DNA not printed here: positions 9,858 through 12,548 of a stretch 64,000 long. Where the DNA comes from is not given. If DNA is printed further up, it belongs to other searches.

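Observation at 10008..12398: Adenylating enzyme fused to an alpha/beta hydrolase, translationally coupled to a second membrane-anchored alpha/beta hydrolase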

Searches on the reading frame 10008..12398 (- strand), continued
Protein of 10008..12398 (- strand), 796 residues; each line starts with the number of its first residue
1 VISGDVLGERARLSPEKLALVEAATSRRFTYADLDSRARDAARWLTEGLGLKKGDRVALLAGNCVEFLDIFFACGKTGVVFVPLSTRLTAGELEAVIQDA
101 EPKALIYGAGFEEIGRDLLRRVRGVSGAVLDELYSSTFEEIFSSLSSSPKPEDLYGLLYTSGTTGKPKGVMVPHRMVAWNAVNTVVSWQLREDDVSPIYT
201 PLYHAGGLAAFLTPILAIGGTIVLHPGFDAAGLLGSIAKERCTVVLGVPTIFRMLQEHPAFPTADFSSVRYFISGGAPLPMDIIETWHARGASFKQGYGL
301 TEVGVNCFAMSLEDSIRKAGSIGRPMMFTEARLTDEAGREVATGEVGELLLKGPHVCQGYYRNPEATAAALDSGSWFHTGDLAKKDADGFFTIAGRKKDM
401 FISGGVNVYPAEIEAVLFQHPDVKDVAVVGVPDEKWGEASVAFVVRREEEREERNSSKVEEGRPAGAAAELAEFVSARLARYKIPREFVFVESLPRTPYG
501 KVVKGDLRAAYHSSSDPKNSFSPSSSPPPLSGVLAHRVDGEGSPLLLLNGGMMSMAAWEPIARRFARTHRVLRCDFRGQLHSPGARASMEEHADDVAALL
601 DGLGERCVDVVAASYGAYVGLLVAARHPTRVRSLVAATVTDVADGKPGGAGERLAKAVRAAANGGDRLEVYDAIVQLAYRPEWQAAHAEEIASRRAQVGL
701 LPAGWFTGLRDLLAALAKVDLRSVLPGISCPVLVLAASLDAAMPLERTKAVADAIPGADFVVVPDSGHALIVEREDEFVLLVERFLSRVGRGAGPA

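Call 17: find_encoding_contigs(protein=P0004, flank=8000, max_places=2)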
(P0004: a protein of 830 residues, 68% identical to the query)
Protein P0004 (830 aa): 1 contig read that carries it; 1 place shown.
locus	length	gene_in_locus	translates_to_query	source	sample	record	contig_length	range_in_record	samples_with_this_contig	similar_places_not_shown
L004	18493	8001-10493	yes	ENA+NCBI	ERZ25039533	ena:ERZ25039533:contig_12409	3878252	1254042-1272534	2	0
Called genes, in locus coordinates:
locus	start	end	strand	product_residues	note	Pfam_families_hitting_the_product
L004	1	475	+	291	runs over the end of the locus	PF02737:3HCDH_N, PF00725:3HCDH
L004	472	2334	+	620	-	PF14559:TPR_19, PF13432:TPR_16 (weak), PF14559:TPR_19, PF13432:TPR_16, PF13414:TPR_11, PF13424:TPR_12, PF13432:TPR_16, PF14559:TPR_19, +19 more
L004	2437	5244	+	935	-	PF13620:CarboxypepD_reg, PF25183:OMP_b-brl_4, PF00593:TonB_dep_Rec_b-barrel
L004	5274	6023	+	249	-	PF00106:adh_short, PF08659:KR, PF13561:adh_short_C2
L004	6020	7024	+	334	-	PF08545:ACP_syn_III, PF08541:ACP_syn_III_C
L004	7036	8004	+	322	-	PF00561:Abhydrolase_1, PF12146:Hydrolase_4, PF12697:Abhydrolase_6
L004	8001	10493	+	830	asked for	PF00501:AMP-binding, PF13193:AMP-binding_C, PF00561:Abhydrolase_1, PF12697:Abhydrolase_6, PF08386:Abhydrolase_4 (weak)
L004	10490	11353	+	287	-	PF12146:Hydrolase_4, PF12697:Abhydrolase_6, PF00561:Abhydrolase_1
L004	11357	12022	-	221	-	PF00440:TetR_N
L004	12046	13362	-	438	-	PF00155:Aminotran_1_2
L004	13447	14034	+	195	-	-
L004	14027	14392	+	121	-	PF01022:HTH_5 (weak), PF12802:MarR_2 (faint), PF13412:HTH_24 (faint), PF13601:HTH_34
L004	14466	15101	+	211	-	-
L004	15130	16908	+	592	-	PF00587:tRNA-synt_2b, PF04073:tRNA_edit, PF03129:HGTP_anticodon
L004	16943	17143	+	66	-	PF09957:VapB_antitoxin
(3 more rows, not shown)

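Call 27: find_encoding_contigs(protein=P0040, flank=9000, max_places=1)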
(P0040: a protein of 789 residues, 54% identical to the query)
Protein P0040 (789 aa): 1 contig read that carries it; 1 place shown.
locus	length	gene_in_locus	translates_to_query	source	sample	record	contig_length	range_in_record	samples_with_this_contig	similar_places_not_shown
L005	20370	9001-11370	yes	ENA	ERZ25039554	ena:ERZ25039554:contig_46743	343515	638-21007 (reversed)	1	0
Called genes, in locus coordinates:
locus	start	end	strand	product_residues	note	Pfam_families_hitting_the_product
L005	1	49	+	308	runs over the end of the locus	PF00941:FAD_binding_5, PF03450:CO_deh_flav_C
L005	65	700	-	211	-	PF00440:TetR_N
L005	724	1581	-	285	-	PF12146:Hydrolase_4, PF00561:Abhydrolase_1, PF12697:Abhydrolase_6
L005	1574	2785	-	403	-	PF00108:Thiolase_N, PF02803:Thiolase_C (weak), PF22691:Thiolase_C_1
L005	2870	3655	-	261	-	PF23441:SDR, PF00106:adh_short, PF08659:KR, PF13561:adh_short_C2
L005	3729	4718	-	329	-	PF08545:ACP_syn_III, PF08541:ACP_syn_III_C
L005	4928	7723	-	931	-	PF13620:CarboxypepD_reg, PF25183:OMP_b-brl_4, PF00593:TonB_dep_Rec_b-barrel, PF25183:OMP_b-brl_4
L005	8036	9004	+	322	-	PF00561:Abhydrolase_1, PF12146:Hydrolase_4, PF12697:Abhydrolase_6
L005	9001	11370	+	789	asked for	PF00501:AMP-binding, PF13193:AMP-binding_C, PF00561:Abhydrolase_1, PF12146:Hydrolase_4 (faint), PF12697:Abhydrolase_6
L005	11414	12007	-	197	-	PF10604:Polyketide_cyc2, PF03364:Polyketide_cyc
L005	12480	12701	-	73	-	-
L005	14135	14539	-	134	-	PF02661:Fic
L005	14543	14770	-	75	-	PF04014:MazE_antitoxin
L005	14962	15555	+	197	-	-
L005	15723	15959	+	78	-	-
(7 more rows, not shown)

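Call 28: find_encoding_contigs(protein=P0054, flank=9000, max_places=1)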
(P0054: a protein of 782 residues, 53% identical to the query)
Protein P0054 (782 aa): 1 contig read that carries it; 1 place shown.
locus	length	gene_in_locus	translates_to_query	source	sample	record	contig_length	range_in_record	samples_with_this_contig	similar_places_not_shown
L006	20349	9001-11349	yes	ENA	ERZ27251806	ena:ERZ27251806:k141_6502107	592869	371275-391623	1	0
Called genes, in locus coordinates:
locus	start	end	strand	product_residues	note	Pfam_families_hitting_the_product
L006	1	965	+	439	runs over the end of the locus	PF00733:Asn_synthase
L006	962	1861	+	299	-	PF04055:Radical_SAM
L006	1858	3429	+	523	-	PF04820:Trp_halogenase (faint), PF12831:FAD_oxidored (faint)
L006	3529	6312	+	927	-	PF13620:CarboxypepD_reg, PF00593:TonB_dep_Rec_b-barrel, PF25183:OMP_b-brl_4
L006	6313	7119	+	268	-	PF00106:adh_short, PF08659:KR, PF23441:SDR (weak), PF01370:Epimerase, PF13561:adh_short_C2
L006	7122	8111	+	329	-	PF08545:ACP_syn_III, PF08541:ACP_syn_III_C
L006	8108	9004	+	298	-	PF00561:Abhydrolase_1, PF12146:Hydrolase_4, PF12697:Abhydrolase_6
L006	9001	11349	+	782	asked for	PF00501:AMP-binding, PF13193:AMP-binding_C, PF00561:Abhydrolase_1, PF12146:Hydrolase_4 (faint), PF12697:Abhydrolase_6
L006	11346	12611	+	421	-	PF07690:MFS_1, PF00083:Sugar_tr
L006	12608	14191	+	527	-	PF00691:OmpA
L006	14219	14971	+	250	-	PF02230:Abhydrolase_2 (weak)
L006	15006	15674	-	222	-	PF00440:TetR_N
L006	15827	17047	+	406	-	-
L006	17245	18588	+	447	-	PF00962:A_deaminase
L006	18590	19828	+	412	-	PF01773:Nucleos_tra2_N, PF07670:Gate, PF07662:Nucleos_tra2_C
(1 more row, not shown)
